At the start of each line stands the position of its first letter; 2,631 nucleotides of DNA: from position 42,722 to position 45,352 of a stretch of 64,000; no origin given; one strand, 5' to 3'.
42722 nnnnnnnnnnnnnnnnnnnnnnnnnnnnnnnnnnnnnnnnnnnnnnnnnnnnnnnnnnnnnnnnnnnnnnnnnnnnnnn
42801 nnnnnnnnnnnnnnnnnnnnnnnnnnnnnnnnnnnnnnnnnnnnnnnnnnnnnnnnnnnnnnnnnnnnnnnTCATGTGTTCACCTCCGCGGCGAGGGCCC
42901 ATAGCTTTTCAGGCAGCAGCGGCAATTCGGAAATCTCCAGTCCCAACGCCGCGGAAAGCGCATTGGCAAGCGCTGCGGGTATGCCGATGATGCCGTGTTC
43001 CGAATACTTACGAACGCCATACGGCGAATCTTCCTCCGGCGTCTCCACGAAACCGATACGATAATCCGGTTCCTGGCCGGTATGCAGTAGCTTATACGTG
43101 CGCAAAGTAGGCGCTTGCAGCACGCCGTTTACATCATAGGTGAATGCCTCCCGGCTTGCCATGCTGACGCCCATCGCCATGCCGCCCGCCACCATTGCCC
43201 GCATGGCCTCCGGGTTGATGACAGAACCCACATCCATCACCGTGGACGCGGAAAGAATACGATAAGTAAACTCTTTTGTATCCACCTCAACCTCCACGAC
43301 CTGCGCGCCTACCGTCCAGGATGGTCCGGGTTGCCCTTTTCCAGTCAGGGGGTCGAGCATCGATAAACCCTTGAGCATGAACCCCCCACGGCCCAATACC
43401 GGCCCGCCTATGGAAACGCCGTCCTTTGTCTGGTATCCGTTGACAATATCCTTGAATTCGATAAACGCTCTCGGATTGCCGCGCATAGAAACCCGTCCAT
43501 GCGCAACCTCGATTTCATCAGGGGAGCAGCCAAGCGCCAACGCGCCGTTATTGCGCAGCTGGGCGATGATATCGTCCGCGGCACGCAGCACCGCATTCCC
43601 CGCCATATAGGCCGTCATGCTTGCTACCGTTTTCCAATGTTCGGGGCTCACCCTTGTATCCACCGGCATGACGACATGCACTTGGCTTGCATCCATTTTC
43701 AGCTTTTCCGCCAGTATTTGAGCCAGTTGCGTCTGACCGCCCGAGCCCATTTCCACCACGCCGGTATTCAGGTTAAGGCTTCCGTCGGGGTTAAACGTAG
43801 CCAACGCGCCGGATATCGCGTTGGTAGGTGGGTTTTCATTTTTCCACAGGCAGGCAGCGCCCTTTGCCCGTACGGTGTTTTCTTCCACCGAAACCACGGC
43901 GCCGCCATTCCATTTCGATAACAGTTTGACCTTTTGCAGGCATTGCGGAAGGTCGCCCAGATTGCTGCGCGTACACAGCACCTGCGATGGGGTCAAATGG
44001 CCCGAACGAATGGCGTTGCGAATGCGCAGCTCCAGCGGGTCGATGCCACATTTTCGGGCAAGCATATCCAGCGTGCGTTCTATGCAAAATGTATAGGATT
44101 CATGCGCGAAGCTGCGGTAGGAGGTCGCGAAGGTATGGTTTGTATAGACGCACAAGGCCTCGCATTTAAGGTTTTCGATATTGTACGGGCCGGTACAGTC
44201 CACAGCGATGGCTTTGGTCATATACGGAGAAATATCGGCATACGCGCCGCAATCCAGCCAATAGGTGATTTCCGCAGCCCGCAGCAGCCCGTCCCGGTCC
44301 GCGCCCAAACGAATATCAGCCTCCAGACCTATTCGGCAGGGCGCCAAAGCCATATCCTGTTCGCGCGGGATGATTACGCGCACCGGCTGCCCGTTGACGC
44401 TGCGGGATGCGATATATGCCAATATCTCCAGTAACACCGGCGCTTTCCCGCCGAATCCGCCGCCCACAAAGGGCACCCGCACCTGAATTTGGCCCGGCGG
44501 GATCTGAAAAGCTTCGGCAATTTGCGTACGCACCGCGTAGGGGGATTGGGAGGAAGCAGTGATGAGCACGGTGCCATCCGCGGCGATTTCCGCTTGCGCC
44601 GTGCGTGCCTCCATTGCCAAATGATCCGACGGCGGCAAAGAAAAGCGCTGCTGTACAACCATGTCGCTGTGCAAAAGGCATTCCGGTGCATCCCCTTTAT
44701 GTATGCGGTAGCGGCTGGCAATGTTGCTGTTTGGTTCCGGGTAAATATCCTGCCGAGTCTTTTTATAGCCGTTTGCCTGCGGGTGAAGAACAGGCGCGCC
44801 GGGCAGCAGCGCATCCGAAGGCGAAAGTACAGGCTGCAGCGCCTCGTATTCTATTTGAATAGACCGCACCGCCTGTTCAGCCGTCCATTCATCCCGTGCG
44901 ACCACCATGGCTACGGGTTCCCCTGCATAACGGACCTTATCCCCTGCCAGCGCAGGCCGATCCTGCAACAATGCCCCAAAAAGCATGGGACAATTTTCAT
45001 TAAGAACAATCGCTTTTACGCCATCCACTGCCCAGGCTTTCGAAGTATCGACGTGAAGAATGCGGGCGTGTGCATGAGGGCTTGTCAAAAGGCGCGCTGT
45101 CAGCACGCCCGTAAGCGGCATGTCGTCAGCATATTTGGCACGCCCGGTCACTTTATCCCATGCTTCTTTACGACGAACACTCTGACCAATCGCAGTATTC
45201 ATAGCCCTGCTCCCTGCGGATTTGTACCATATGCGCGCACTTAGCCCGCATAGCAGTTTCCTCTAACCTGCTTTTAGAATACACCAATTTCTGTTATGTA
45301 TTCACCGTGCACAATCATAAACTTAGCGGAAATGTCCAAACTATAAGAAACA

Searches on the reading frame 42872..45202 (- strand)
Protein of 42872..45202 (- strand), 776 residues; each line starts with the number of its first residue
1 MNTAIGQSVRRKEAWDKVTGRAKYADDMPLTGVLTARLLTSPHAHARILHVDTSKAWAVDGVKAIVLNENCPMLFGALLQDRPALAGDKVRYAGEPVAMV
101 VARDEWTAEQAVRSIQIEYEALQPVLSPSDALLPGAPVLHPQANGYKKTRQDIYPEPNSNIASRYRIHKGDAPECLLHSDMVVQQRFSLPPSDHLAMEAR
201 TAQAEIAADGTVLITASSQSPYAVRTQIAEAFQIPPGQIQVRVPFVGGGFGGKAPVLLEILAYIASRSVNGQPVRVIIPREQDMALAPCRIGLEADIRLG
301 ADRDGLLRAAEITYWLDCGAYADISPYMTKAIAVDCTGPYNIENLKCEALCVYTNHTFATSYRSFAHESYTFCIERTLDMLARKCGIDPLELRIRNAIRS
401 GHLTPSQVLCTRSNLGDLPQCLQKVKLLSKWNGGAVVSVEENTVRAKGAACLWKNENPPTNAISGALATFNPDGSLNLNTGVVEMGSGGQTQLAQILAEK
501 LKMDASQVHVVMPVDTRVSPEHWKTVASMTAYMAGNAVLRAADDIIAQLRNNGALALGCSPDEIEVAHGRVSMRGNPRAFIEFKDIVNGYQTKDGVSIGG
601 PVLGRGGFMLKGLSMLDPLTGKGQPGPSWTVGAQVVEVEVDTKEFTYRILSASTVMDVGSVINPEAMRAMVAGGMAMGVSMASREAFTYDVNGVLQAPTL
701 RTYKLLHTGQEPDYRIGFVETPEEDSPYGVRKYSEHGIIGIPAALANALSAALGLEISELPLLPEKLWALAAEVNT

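Call 23: search_protein_families(library=ncbifam, proteins=[window:42872-45202:-], max_evalue=0.00001)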
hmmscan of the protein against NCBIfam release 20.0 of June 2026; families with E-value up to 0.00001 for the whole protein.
window:42872-45202:- (776 aa): 13 families
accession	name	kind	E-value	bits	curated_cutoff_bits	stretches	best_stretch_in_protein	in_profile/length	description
NF043082.1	XdhA_XDHase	equivalog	6.5e-132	441.2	780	2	5-587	1-583/758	xanthine dehydrogenase subunit XdhA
NF007426.0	PRK09970.1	equivalog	1.2e-127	427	916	1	3-769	4-753/761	xanthine dehydrogenase molybdenum-binding subunit XdhA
TIGR03194.1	4hydrxCoA_A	equivalog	1.2e-118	397.6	994.55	1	14-769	6-744/746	4-hydroxybenzoyl-CoA reductase subunit alpha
TIGR03196.1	pucD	equivalog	1.3e-113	380.9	783.65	1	4-770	2-757/763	xanthine dehydrogenase subunit D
NF040766.1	CODH_aero_grp5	exception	6.1e-100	335.6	950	2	4-586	4-590/785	aerobic carbon-monoxide dehydrogenase large subunit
NF041018.1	glyceraldDH_alpha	equivalog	4.4e-95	319.6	790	1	4-767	2-740/741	glyceraldehyde dehydrogenase subunit alpha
TIGR03311.1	Se_dep_XDH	equivalog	1.6e-86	291.2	830.45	2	3-551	160-680/848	selenium-dependent xanthine dehydrogenase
NF045668.1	pterin_aldehy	equivalog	1.5e-79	268.2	1100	1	5-768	175-901/905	molybdopterin-dependent aldehyde oxidoreductase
TIGR02965.1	xanthine_xdhB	equivalog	3.3e-78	263.6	849.5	1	6-720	2-695/758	xanthine dehydrogenase molybdopterin binding subunit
TIGR02416.1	CO_dehy_Mo_lg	equivalog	4.3e-70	236.8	991.15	2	18-425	6-422/770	aerobic carbon-monoxide dehydrogenase large subunit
TIGR03313.1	Se_sel_red_Mo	hypoth_equivalog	4.4e-61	206.7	1101.9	1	4-767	167-945/951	molybdopterin-dependent oxidoreductase Mo/Fe-S-binding subunit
NF041671.1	peri_hyde_PaoC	equivalog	8.2e-61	206.3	1180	2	3-575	16-555/735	aldehyde oxidoreductase molybdenum-binding subunit PaoC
TIGR02969.1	mam_aldehyde_ox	subfamily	9.2e-49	165.8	1912.3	1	4-549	575-1102/1330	aldehyde oxidase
